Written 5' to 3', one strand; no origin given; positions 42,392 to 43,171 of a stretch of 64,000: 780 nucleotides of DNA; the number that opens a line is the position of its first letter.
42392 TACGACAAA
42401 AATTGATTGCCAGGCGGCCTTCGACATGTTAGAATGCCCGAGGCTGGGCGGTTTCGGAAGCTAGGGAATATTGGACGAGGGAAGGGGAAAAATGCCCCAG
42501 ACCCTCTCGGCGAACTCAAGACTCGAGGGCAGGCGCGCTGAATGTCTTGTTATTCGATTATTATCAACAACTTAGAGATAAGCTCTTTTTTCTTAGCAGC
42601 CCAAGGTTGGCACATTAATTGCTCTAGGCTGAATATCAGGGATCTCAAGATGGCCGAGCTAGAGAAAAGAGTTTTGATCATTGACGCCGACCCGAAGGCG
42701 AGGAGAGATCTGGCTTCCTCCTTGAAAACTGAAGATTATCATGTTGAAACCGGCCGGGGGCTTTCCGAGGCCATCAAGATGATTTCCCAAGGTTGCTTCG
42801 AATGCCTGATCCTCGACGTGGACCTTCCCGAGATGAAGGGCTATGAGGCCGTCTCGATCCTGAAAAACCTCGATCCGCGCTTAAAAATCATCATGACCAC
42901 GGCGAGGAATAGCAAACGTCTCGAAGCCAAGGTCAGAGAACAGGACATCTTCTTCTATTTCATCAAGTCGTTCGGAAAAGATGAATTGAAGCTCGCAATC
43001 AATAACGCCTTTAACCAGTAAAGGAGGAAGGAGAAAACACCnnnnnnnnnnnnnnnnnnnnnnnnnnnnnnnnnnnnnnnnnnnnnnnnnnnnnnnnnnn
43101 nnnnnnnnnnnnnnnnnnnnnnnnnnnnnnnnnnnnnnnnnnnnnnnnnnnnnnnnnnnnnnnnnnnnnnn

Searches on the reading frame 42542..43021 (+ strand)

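Call 39: search_protein_families(library=pfam, proteins=[window:42542-43021:+], max_evalue=0.0001)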
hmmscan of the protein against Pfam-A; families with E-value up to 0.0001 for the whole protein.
window:42542-43021:+ (159 aa): 1 family
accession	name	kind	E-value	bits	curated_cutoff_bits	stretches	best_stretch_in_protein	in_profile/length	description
PF00072.30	Response_reg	-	2.3e-20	73.3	30.2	1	44-153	1-110/111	Response regulator receiver domain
